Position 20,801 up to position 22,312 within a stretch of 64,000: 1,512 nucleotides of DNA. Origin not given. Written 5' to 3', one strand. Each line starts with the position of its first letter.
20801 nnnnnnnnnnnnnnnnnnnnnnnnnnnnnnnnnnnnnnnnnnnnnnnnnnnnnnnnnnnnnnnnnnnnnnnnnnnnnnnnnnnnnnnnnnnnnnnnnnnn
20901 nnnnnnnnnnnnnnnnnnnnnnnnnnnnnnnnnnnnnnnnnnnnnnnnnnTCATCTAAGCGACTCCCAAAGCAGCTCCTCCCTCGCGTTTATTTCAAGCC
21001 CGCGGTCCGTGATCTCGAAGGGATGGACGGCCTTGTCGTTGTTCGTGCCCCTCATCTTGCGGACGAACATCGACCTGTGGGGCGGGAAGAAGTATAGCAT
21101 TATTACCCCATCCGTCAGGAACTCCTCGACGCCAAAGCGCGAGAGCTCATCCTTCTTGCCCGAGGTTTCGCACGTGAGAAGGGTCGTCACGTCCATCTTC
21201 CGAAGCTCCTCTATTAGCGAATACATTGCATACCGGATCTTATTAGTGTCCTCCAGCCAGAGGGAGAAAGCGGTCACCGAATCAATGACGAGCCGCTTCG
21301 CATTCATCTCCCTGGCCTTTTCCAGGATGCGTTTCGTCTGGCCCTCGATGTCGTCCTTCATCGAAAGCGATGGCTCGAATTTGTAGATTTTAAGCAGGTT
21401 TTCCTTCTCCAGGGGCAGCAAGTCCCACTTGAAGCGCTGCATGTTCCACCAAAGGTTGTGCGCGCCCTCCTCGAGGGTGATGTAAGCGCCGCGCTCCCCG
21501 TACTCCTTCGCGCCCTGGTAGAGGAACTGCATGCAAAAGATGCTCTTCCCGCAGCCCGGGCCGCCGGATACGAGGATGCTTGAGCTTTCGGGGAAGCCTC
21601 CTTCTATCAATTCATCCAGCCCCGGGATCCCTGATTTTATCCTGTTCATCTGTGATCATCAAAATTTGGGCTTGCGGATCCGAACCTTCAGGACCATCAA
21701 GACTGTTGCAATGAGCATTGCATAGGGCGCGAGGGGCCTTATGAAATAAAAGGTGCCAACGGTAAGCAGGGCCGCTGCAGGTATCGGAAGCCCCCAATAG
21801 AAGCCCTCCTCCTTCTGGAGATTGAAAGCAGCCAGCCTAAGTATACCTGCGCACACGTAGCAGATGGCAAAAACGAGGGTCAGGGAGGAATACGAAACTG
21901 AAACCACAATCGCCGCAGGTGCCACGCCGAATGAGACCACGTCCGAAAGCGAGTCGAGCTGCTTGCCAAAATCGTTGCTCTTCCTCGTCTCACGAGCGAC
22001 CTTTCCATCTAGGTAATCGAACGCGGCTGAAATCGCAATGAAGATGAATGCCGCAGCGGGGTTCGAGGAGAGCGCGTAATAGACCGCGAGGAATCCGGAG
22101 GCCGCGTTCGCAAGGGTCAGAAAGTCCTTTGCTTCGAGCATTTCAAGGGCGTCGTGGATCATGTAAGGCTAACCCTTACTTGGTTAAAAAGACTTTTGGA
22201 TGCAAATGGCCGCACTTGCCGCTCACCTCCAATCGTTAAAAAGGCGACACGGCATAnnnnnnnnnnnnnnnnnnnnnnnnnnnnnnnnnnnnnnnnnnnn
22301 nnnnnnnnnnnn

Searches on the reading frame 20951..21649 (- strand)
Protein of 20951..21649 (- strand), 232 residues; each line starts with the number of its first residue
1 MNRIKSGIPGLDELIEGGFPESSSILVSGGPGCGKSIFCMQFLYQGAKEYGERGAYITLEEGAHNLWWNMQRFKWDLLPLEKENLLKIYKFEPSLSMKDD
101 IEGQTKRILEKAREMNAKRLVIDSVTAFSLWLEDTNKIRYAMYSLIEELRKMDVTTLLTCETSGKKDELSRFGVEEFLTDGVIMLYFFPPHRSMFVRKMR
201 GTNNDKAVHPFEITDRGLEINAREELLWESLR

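Call 36: search_protein_families(library=pfam, proteins=[window:20951-21649:-], max_evalue=0.001)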
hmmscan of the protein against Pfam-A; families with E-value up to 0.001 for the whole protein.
window:20951-21649:- (232 aa): 3 families
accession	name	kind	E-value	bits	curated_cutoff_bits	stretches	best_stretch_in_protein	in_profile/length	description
PF06745.19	ATPase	-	8.1e-66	222.1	26.6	1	4-224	1-230/231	KaiC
PF13481.12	AAA_25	-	5.9e-09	36.3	27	1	2-159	13-187/195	AAA domain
PF03796.21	DnaB_C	-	0.00013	21.9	27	1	4-128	2-112/255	DnaB-like helicase C terminal domain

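Call 44: search_protein_families(library=ncbifam, proteins=[window:20951-21649:-], max_evalue=0.00001)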
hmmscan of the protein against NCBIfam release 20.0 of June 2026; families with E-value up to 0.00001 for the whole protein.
window:20951-21649:- (232 aa): 10 families
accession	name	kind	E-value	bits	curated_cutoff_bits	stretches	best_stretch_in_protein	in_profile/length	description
NF006799.0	PRK09302.1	equivalog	1.6e-51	175.5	408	1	2-220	11-238/515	circadian clock protein KaiC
TIGR03877.1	thermo_KaiC_1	hypoth_equivalog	7.1e-40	137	307.25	1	1-223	1-235/238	KaiC domain-containing protein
TIGR03880.1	KaiC_arch_3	hypoth_equivalog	1.1e-39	136.2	249.45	1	7-220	1-217/224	KaiC domain-containing protein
TIGR02655.1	circ_KaiC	equivalog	3.6e-36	124.8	546.25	1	3-220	2-228/484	circadian clock protein KaiC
TIGR03881.1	KaiC_arch_4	hypoth_equivalog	3.3e-31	108.8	247.8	1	3-219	2-227/231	KaiC domain-containing protein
NF052589.1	ArlH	equivalog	1.7e-15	57.3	215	1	11-167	9-166/229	archaellum protein ArlH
NF004723.0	PRK06067.1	subfamily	4.6e-14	52.5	194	1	4-135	16-148/243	flagellar accessory protein FlaH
TIGR03878.1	thermo_KaiC_2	hypoth_equivalog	2.9e-10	39.9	232.2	1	17-169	31-182/259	KaiC domain-containing protein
TIGR00416.1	sms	equivalog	4.9e-08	32.1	403.05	1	2-127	74-181/454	DNA repair protein RadA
NF006320.0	PRK08533.1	equivalog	1.2e-06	28.3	215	1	11-161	13-161/230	flagellar accessory protein FlaH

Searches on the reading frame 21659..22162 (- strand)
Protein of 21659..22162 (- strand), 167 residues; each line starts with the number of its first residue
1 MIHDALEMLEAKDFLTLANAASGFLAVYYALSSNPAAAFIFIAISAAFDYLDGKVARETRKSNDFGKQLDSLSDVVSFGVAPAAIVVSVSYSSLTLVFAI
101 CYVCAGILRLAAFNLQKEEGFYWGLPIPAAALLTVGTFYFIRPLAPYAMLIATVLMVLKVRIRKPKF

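Call 36: search_protein_families(library=pfam, proteins=[window:21659-22162:-], max_evalue=0.001)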
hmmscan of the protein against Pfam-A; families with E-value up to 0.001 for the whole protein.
window:21659-22162:- (167 aa): 1 family
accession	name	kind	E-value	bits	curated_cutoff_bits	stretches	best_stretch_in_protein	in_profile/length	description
PF01066.26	CDP-OH_P_transf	-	3.3e-22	79.9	22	1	13-157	5-151/152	CDP-alcohol phosphatidyltransferase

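Call 44: search_protein_families(library=ncbifam, proteins=[window:21659-22162:-], max_evalue=0.00001)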
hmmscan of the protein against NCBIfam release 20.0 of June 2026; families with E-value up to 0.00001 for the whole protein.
window:21659-22162:- (167 aa): 9 families
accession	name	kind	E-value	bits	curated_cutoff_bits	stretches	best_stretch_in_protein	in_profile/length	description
TIGR00473.1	pssA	equivalog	3.3e-37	128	107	1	16-161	1-151/153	CDP-diacylglycerol--serine O-phosphatidyltransferase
NF038087.1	arch_ser_synth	exception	6.4e-34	117.5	240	1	8-161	3-168/216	archaetidylserine synthase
TIGR04217.1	archae_ser_T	exception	2.9e-27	95.9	200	1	5-151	3-151/221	archaetidylserine synthase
NF038086.1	anchor_synt_A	exception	1.9e-18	67.1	200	1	9-131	7-139/222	protein sorting system archaetidylserine synthase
NF040950.1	archin_ph_syn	equivalog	1.1e-11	44.9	180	1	13-100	27-117/191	archaetidylinositol phosphate synthase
TIGR00560.1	pgsA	equivalog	6.9e-07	29.9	109.1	1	32-103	31-98/183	CDP-diacylglycerol--glycerol-3-phosphate 3-phosphatidyltransferase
NF008090.0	PRK10832.1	equivalog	1.5e-06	28.5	304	1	25-98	22-93/182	CDP-diacylglycerol--glycerol-3-phosphate 3-phosphatidyltransferase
NF045883.1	PIPSynth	equivalog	1.8e-06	27.8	170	1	35-104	49-123/197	phosphatidylinositol phosphate synthase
NF053678.1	ClpnSynClsA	equivalog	3.6e-06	27.3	240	1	30-120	24-112/180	cardiolipin synthase ClsA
